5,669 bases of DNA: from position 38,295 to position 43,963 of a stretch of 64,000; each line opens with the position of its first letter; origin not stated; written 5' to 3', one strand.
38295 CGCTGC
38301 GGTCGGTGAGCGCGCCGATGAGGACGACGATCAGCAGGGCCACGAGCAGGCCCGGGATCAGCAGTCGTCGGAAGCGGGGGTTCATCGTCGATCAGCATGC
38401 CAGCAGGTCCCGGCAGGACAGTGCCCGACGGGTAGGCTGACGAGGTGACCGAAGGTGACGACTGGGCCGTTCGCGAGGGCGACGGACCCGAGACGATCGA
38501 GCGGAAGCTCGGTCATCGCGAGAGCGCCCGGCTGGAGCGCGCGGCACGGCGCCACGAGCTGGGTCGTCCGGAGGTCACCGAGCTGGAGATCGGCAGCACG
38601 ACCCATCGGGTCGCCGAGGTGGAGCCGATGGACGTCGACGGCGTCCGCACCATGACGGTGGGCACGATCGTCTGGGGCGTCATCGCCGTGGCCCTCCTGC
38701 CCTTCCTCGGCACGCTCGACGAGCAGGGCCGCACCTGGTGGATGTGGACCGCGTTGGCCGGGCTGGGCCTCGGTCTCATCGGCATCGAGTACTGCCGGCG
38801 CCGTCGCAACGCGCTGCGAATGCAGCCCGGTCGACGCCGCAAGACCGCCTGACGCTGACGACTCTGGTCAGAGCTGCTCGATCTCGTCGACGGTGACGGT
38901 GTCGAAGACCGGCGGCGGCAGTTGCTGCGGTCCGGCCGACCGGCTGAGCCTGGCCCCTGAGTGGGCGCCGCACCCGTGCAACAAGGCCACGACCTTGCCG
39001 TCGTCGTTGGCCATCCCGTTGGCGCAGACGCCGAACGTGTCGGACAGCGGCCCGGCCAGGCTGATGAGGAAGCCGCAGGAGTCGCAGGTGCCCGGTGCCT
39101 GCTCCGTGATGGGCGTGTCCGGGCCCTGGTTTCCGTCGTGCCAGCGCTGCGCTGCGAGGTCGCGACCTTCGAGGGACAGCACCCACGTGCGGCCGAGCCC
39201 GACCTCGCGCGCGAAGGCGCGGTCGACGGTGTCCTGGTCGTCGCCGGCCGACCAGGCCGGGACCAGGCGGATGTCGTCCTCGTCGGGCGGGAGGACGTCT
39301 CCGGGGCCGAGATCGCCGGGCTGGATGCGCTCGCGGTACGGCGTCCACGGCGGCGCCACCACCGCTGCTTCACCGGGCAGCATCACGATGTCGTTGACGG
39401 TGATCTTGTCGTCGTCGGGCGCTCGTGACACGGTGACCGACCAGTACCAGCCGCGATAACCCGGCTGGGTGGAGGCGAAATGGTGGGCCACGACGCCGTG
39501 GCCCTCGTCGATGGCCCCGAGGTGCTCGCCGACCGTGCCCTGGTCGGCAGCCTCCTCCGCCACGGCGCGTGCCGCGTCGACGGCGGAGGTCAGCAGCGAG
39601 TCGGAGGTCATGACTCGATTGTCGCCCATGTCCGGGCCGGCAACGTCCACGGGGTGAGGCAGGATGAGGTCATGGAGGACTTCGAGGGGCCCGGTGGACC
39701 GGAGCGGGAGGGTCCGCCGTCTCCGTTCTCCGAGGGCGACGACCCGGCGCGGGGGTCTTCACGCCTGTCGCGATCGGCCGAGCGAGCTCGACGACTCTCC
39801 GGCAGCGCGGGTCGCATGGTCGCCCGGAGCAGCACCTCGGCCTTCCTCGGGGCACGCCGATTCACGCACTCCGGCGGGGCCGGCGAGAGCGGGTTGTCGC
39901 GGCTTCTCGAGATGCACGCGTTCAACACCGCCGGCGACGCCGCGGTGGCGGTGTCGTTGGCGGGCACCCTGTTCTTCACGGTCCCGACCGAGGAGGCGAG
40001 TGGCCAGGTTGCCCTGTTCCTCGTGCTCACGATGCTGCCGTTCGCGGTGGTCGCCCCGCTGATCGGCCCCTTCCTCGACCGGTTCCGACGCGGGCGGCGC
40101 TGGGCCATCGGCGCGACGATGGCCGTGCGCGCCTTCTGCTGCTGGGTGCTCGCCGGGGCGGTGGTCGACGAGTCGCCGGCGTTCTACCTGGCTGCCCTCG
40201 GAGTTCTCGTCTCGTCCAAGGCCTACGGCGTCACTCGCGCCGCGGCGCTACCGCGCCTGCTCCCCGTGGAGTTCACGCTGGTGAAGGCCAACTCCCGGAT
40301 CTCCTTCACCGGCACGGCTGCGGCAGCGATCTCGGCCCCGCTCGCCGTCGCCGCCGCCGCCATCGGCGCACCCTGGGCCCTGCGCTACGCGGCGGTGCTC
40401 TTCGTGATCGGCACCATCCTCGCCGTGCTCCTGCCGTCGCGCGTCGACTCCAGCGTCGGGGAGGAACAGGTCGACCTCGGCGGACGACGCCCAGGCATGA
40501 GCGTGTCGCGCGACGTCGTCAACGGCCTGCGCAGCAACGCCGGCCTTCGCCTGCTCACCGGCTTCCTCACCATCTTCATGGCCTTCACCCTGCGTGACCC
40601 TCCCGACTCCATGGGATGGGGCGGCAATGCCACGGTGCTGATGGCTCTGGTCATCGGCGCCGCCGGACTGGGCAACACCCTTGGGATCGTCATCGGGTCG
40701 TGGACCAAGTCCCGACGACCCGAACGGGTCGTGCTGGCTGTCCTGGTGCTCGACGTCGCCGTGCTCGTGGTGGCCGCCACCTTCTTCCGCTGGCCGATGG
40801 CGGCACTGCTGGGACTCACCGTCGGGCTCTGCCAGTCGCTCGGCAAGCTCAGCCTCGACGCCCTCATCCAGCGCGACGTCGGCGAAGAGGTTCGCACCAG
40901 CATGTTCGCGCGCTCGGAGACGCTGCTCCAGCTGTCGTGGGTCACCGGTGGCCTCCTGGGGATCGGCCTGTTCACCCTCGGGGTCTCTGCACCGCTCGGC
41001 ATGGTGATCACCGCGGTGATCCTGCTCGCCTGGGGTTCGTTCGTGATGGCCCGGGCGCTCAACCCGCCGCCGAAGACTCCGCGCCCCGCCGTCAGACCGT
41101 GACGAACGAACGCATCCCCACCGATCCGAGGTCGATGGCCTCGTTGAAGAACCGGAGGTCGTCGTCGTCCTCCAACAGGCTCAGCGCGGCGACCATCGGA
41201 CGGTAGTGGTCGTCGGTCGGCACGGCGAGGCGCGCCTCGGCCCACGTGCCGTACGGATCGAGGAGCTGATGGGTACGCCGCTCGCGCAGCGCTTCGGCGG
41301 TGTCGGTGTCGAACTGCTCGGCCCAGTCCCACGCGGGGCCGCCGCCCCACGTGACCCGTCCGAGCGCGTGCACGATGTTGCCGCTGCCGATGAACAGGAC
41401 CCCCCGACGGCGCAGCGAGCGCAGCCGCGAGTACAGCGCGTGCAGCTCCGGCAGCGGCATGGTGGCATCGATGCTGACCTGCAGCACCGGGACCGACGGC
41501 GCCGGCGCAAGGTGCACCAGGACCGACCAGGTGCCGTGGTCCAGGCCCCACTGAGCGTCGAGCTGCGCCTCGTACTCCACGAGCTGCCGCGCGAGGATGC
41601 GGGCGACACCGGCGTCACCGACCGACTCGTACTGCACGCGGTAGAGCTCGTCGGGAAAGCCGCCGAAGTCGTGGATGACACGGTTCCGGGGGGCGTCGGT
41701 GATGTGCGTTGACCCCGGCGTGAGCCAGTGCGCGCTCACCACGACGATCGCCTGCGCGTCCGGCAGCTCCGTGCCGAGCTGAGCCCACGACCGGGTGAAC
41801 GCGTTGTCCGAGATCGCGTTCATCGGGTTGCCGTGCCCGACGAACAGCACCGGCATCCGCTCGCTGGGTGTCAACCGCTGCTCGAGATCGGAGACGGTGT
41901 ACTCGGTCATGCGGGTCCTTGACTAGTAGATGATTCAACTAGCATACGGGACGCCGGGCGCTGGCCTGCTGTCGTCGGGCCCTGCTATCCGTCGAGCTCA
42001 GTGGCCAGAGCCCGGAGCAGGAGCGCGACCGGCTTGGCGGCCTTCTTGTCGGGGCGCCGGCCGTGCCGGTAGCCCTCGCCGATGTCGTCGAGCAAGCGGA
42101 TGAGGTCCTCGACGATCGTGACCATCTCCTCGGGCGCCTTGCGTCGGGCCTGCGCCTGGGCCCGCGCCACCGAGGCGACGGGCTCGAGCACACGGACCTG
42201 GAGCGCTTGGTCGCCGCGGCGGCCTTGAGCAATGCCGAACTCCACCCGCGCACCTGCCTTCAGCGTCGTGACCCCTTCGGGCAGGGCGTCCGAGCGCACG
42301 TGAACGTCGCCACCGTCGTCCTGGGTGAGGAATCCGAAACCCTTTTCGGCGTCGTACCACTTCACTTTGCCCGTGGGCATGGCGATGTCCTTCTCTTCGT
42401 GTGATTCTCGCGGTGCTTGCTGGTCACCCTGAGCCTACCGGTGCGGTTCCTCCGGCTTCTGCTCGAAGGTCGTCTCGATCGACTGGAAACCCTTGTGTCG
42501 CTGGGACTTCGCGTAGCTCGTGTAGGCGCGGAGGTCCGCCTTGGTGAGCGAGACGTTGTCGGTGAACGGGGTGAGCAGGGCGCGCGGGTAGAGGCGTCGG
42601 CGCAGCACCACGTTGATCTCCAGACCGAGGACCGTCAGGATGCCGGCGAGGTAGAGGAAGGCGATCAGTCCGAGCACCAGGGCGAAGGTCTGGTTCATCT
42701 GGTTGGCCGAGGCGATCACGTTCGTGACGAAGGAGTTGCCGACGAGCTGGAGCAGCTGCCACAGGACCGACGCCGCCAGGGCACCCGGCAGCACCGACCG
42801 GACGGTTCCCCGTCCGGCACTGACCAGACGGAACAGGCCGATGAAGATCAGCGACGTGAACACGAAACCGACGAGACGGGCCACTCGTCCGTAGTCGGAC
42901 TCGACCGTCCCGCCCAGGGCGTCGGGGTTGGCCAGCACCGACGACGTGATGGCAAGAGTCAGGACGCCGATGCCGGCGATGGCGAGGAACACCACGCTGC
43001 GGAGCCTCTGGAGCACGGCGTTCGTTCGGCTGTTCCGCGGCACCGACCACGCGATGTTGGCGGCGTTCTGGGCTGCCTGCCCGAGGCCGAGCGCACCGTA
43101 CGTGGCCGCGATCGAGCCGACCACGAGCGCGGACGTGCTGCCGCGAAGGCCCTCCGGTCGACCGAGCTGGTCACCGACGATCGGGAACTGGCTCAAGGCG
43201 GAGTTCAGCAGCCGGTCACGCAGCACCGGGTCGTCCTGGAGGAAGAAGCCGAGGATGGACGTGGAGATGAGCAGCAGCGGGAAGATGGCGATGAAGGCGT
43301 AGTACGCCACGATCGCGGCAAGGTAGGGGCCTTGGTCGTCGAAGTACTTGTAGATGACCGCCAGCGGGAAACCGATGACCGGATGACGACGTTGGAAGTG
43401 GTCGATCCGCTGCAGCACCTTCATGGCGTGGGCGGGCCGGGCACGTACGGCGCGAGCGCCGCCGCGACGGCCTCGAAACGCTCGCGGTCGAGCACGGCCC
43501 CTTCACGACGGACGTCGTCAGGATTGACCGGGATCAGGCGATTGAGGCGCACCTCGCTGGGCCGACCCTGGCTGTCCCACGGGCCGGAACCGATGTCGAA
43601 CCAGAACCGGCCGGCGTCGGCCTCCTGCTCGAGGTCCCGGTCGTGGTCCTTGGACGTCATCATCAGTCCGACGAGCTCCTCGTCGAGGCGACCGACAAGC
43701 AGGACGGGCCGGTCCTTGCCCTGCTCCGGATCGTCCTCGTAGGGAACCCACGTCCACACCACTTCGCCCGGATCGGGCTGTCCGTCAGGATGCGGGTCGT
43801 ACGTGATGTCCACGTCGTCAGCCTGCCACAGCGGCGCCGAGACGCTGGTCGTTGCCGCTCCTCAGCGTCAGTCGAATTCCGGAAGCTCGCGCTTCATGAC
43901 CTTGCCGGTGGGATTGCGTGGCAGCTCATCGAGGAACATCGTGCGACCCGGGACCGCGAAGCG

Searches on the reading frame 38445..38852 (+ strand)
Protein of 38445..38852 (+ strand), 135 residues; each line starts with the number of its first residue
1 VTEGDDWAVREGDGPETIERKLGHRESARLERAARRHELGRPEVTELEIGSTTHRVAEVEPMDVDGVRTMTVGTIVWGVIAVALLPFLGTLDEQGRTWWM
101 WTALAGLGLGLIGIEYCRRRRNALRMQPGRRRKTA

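Call 75: search_protein_families(library=pfam, proteins=[window:38445-38852:+], max_evalue=0.001)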
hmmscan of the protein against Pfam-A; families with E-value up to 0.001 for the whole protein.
window:38445-38852:+ (135 aa): 2 families
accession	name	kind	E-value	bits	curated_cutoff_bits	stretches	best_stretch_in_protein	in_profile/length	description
PF10745.14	DUF2530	-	1e-06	29.3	25.5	1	67-125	14-67/77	Protein of unknown function (DUF2530)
PF19545.4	DUF6069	-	0.00085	19.9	27.2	0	67-111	47-91/129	Family of unknown function (DUF6069)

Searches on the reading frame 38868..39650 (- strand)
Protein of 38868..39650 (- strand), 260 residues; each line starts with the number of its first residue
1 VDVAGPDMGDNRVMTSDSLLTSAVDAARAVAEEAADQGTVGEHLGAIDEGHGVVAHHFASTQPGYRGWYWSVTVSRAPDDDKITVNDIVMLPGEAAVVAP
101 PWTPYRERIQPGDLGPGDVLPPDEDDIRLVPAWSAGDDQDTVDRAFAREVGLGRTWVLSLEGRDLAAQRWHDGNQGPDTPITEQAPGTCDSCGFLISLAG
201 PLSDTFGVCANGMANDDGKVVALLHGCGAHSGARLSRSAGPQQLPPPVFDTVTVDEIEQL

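Call 75: search_protein_families(library=pfam, proteins=[window:38868-39650:-], max_evalue=0.001)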
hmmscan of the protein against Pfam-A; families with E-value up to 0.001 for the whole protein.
window:38868-39650:- (260 aa): 1 family
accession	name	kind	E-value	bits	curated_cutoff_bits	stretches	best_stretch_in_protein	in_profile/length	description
PF11228.13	DUF3027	-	3.1e-77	259.4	25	1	41-232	1-191/193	Protein of unknown function (DUF3027)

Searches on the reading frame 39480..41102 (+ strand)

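Call 75: search_protein_families(library=pfam, proteins=[window:39480-41102:+], max_evalue=0.001)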
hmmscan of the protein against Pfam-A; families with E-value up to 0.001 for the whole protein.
window:39480-41102:+ (540 aa): 1 family
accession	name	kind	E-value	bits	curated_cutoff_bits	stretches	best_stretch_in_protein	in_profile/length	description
PF07690.21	MFS_1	-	9.6e-16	58.1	33.4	1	173-490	30-346/347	Major Facilitator Superfamily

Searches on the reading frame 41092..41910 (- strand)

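Call 75: search_protein_families(library=pfam, proteins=[window:41092-41910:-], max_evalue=0.001)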
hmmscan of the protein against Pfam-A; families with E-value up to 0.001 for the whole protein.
window:41092-41910:- (272 aa): 1 family
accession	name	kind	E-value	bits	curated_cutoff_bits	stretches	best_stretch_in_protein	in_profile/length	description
PF02900.23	LigB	-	2.9e-21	76.2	26.3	1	39-249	31-247/269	Catalytic LigB subunit of aromatic ring-opening dioxygenase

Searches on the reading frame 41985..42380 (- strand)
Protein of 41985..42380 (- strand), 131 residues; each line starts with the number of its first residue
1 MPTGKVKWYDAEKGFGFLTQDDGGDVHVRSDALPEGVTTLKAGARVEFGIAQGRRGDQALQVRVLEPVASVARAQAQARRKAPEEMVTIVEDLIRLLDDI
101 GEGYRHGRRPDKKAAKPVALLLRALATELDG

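Call 75: search_protein_families(library=pfam, proteins=[window:41985-42380:-], max_evalue=0.001)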
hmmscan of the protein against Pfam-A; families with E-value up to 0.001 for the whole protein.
window:41985-42380:- (131 aa): 1 family
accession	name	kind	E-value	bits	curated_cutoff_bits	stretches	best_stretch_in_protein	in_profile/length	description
PF00313.28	CSD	-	2.3e-15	56.7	27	1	3-64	2-65/66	'Cold-shock' DNA-binding domain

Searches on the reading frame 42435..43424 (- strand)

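Call 75: search_protein_families(library=pfam, proteins=[window:42435-43424:-], max_evalue=0.001)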
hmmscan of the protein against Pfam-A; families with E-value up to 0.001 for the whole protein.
window:42435-43424:- (329 aa): 1 family
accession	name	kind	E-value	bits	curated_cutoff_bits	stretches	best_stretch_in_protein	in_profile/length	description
PF03631.20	Virul_fac_BrkB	-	1.2e-33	117.3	33.7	1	29-277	2-258/259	Virulence factor BrkB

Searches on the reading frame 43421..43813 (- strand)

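Call 75: search_protein_families(library=pfam, proteins=[window:43421-43813:-], max_evalue=0.001)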
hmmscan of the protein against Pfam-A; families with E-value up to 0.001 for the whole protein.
window:43421-43813:- (130 aa): 1 family
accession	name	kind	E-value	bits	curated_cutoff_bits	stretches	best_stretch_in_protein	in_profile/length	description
PF02452.23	PemK_toxin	-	3.1e-09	37.4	23.1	1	15-121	2-106/109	PemK-like, MazF-like toxin of type II toxin-antitoxin system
